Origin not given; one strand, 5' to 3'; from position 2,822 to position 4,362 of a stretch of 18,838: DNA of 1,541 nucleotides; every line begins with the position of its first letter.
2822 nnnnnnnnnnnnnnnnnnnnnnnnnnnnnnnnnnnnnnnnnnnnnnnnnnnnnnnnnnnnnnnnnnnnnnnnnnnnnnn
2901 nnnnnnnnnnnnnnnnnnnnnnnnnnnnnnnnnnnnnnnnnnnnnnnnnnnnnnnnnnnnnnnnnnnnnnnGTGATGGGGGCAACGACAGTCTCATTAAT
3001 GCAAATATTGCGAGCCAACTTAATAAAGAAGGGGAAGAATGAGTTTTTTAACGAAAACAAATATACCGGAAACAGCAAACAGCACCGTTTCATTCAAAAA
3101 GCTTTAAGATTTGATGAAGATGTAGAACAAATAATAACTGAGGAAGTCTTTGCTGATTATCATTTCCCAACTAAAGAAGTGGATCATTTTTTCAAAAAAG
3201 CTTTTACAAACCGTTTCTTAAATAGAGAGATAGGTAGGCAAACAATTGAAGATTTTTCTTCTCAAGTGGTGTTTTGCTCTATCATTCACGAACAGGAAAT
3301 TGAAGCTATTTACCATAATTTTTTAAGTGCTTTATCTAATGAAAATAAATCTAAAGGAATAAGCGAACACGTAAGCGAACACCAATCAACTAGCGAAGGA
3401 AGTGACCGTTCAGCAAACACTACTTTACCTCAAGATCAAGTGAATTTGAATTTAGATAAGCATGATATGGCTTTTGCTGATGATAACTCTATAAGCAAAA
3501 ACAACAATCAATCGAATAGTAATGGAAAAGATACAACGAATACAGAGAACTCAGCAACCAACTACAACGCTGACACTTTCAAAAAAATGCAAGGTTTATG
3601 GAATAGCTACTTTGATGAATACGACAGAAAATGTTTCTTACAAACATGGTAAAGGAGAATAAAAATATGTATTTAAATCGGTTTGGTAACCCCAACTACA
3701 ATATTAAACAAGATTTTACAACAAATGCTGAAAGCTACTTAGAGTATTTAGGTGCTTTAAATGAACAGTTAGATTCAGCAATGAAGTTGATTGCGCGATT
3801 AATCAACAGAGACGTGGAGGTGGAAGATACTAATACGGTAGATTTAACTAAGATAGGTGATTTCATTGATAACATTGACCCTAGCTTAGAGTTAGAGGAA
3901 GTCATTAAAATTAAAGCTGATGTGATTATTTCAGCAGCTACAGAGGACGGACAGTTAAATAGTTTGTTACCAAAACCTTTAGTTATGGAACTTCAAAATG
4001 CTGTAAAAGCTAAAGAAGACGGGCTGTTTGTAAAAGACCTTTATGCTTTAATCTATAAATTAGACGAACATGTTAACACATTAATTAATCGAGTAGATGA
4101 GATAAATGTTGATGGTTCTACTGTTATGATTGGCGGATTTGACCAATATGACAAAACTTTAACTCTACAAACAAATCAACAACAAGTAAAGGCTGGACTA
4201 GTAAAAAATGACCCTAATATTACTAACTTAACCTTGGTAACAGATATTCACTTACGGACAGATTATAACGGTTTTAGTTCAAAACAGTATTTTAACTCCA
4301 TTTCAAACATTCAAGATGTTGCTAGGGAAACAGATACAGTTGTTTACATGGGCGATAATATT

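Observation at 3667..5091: Calcineurin-like metallophosphoesterase domain fused to a structural-module protein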

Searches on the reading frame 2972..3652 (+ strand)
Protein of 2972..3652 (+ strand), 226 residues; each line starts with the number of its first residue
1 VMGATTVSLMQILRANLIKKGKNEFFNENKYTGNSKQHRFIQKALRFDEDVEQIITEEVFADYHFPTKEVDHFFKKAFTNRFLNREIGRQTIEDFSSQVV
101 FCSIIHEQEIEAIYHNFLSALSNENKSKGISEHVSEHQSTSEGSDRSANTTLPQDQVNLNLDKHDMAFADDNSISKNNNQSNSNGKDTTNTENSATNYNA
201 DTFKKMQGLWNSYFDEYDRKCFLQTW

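Call 19: search_protein_families(library=phrogs, proteins=[window:2972-3652:+], max_evalue=0.00001)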
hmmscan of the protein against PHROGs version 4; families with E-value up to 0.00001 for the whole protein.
window:2972-3652:+ (226 aa): 1 family
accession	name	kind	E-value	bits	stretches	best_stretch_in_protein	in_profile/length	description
phrog_3225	-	connector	2.9e-61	208.6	1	2-226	1-263/263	adaptor Ad4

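Call 20: search_protein_families(library=pfam, proteins=[window:2972-3652:+], max_evalue=0.01)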
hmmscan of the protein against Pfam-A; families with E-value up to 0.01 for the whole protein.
window:2972-3652:+ (226 aa): 0 families

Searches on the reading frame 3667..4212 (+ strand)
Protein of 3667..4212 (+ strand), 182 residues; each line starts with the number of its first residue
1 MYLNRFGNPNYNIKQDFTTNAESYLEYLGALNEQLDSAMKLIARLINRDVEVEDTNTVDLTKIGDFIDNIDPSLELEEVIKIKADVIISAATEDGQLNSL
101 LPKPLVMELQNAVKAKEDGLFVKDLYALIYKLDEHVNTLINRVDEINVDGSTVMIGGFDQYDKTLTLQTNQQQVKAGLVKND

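Call 40: search_solved_structures(query=A3, max_evalue=1, show_alignments=3)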
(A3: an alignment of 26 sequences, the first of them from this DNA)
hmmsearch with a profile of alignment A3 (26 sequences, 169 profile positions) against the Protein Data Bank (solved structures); distinct sequences matched with E-value up to 1: 13.
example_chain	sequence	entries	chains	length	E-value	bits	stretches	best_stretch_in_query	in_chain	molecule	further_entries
8egr_A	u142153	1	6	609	7.8e-12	48.4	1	10-67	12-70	gp15, receptor-binding protein, tail fiber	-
6iab_A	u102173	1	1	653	2.4e-11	46.8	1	9-54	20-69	Tail Fiber of phage P68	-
6iac_D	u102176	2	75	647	2.5e-11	46.7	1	9-54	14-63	Minor structural protein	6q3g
2jua_A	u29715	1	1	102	0.2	14.5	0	129-166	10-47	de novo protein S836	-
1p68_A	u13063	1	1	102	0.21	14.4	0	129-166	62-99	De novo designed protein S-824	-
6y07_A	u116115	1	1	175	0.22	14.3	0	107-162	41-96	sohair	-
2yny_A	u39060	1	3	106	0.54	13.1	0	125-167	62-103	GENERAL CONTROL PROTEIN GCN4, PUTATIVE INNER MEMBRANE PROTEIN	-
7b5h_AE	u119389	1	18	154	0.62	12.9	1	125-164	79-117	All3316 protein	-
2ho5_A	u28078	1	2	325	0.63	12.9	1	107-155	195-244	Oxidoreductase, Gfo/Idh/MocA family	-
4iq0_A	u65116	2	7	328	0.64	12.8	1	107-155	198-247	Oxidoreductase, Gfo/Idh/MocA family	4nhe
4c7n_B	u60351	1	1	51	0.71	12.7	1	130-168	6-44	SYNTHETIC ALPHA-HELIX, IM10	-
4zry_B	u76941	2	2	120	0.82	12.5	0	136-166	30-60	Keratin, type II cytoskeletal 1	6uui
4r4m_A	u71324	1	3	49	0.87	12.4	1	129-167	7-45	cGMP-dependent protein kinase 1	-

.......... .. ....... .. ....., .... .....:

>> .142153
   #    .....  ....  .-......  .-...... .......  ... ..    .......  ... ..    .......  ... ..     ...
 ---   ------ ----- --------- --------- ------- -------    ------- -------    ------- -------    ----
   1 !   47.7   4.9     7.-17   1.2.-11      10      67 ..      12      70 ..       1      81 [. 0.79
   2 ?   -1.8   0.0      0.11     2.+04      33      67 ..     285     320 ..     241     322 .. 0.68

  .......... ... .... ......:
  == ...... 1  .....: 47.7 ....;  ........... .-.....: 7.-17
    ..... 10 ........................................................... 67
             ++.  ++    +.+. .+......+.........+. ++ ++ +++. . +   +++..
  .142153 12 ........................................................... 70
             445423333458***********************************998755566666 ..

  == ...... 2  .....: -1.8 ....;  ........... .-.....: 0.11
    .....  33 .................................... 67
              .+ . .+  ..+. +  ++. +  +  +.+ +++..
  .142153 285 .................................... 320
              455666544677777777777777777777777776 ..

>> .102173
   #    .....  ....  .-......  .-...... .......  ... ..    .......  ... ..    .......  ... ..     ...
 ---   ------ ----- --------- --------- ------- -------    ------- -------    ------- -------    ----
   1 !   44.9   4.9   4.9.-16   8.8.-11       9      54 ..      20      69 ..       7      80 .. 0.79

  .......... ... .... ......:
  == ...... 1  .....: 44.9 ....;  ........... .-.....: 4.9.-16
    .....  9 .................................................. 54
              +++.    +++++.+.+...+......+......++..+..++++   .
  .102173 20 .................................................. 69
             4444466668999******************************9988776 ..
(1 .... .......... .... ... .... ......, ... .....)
